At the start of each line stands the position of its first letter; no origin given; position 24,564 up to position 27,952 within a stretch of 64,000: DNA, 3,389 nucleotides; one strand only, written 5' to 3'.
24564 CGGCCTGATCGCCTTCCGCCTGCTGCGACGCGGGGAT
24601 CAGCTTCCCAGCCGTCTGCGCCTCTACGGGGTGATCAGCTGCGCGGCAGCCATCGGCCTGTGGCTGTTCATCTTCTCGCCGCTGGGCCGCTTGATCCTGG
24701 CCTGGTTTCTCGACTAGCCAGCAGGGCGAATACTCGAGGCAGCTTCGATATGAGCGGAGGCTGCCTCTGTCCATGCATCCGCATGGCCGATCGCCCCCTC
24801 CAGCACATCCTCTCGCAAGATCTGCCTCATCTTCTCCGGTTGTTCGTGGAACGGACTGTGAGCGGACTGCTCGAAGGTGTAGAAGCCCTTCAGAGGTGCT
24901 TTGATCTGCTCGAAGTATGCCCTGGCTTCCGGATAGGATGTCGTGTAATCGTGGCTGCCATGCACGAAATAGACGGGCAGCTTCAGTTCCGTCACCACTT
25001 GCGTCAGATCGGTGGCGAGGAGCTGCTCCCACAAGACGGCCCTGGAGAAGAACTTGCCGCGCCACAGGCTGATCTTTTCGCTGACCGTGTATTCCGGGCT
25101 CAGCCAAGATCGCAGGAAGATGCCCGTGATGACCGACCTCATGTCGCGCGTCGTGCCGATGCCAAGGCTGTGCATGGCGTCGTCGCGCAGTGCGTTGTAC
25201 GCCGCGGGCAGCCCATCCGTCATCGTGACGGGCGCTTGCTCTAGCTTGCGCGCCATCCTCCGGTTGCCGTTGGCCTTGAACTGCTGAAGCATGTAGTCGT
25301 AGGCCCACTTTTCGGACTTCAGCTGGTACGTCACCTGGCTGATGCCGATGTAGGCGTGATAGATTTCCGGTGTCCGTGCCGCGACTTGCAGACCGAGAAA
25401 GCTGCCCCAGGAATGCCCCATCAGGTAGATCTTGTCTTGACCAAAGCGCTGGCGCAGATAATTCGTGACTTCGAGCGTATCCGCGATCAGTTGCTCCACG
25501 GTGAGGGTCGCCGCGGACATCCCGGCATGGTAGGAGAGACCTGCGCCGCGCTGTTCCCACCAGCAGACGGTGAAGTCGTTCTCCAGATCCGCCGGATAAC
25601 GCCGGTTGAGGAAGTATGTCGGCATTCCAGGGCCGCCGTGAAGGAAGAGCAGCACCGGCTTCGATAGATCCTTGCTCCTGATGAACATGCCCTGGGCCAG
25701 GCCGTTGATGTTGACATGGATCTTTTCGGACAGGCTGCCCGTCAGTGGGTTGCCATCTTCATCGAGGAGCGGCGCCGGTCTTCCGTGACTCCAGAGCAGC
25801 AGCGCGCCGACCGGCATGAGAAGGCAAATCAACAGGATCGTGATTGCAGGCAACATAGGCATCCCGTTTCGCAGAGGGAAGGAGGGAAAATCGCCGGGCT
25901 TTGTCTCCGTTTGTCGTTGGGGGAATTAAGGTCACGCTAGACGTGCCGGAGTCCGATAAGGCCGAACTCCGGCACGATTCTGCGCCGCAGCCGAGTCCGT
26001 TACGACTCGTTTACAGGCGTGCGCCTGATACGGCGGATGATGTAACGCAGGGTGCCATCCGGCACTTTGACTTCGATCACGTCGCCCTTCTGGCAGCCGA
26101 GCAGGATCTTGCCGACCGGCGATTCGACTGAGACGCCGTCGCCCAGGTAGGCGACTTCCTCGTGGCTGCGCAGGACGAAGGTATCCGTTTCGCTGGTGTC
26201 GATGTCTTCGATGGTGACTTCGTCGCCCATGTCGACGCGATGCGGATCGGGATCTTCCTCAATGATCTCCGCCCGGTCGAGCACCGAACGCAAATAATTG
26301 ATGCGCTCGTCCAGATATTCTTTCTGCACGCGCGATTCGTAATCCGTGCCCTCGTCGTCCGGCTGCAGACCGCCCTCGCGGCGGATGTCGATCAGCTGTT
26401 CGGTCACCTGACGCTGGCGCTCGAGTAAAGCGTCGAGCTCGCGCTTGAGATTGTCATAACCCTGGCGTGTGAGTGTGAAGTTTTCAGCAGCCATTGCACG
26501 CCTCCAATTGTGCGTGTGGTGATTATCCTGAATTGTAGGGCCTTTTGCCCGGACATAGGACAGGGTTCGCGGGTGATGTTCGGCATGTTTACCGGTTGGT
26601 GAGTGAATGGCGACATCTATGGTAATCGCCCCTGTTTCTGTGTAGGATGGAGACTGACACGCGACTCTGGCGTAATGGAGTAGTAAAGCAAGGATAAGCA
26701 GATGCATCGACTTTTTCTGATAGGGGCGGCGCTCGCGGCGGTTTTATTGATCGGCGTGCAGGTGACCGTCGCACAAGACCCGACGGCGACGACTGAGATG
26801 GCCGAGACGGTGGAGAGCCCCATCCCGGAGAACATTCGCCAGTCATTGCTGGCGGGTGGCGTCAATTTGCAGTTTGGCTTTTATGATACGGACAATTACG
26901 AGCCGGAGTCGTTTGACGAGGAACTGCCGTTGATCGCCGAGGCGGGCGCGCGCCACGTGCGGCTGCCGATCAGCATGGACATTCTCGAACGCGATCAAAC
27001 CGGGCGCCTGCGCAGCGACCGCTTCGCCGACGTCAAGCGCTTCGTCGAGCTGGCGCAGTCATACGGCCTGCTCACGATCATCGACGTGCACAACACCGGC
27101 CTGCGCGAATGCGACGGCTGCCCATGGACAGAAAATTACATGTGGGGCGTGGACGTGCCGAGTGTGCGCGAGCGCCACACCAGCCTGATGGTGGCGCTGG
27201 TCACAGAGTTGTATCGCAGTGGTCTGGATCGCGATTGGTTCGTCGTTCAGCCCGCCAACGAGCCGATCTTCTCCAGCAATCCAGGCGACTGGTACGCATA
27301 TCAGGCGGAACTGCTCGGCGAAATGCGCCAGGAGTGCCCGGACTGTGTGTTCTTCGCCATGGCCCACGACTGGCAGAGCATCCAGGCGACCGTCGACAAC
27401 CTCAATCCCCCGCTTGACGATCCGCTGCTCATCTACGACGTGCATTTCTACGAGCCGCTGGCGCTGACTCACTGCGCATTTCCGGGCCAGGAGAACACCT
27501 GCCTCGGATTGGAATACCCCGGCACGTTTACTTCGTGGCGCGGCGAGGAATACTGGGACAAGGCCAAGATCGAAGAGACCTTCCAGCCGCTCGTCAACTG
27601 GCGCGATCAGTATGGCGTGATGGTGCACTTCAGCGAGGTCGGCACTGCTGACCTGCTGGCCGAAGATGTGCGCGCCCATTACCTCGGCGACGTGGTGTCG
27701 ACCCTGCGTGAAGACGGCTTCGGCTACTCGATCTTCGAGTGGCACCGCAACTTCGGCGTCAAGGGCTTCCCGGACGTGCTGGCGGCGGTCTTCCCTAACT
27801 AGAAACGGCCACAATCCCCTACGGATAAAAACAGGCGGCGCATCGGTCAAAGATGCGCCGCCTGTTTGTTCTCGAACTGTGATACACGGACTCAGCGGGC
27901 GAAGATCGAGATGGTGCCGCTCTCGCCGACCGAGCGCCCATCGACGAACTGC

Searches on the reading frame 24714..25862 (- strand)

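Call 99: search_protein_families(library=pfam, proteins=[window:24714-25862:-], max_evalue=0.001)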
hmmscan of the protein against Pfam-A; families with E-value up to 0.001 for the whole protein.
window:24714-25862:- (382 aa): 5 families
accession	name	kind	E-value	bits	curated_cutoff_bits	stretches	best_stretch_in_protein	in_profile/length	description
PF00561.26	Abhydrolase_1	-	8.7e-20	71.9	25.8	1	69-341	1-244/245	alpha/beta hydrolase fold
PF12146.15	Hydrolase_4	-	4.2e-17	62.7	27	2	94-175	29-108/239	Serine aminopeptidase, S33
PF12697.13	Abhydrolase_6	-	4.5e-11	44.3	26.3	1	71-345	1-214/217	Alpha/beta hydrolase family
PF00326.27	Peptidase_S9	-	6.6e-06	26.2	22.6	0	119-186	38-107/213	Prolyl oligopeptidase family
PF10230.15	LIDHydrolase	-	0.00044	20.5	27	1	68-167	2-110/262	Lipid-droplet associated hydrolase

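Call 100: search_protein_families(library=padloc, proteins=[window:24714-25862:-], max_evalue=0.001)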
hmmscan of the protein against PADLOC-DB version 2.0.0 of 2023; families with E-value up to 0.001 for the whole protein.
window:24714-25862:- (382 aa): 0 families

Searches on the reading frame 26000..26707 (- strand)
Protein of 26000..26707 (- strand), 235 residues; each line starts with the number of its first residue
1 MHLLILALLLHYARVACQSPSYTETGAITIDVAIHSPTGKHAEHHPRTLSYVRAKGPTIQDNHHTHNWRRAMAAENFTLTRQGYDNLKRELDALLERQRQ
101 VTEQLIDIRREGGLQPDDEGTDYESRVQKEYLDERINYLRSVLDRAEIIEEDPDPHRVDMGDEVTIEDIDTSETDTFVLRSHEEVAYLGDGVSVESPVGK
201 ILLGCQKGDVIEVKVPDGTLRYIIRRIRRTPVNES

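Call 99: search_protein_families(library=pfam, proteins=[window:26000-26707:-], max_evalue=0.001)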
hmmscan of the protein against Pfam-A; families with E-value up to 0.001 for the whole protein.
window:26000-26707:- (235 aa): 2 families
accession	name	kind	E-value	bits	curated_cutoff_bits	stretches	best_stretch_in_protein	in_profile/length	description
PF01272.25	GreA_GreB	-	5.7e-15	55.5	26.9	1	156-227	4-75/77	Transcription elongation factor, GreA/GreB, C-term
PF03449.20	GreA_GreB_N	-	3.9e-07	30.6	24.5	1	78-148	2-71/71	Transcription elongation factor, N-terminal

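Call 100: search_protein_families(library=padloc, proteins=[window:26000-26707:-], max_evalue=0.001)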
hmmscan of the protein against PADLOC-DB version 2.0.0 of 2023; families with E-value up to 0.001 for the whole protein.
window:26000-26707:- (235 aa): 0 families

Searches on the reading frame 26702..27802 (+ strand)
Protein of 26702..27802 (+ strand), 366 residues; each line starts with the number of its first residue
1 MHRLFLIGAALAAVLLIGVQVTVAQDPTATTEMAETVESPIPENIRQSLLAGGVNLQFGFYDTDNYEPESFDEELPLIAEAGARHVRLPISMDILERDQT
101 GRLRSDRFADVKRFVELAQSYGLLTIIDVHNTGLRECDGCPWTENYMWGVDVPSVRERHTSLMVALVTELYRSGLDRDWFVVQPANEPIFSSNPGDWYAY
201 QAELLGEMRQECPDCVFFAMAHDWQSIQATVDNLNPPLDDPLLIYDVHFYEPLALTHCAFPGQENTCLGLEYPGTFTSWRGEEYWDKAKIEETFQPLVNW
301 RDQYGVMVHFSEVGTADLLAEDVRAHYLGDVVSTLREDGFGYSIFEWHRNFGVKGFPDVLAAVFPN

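Call 99: search_protein_families(library=pfam, proteins=[window:26702-27802:+], max_evalue=0.001)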
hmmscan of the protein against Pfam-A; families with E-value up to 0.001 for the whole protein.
window:26702-27802:+ (366 aa): 1 family
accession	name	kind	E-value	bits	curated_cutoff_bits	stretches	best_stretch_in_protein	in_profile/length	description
PF00150.24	Cellulase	-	1.4e-19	71.1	23.5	1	74-349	26-270/272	Cellulase (glycosyl hydrolase family 5)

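Call 100: search_protein_families(library=padloc, proteins=[window:26702-27802:+], max_evalue=0.001)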
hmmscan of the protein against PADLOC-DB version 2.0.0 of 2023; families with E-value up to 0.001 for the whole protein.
window:26702-27802:+ (366 aa): 0 families
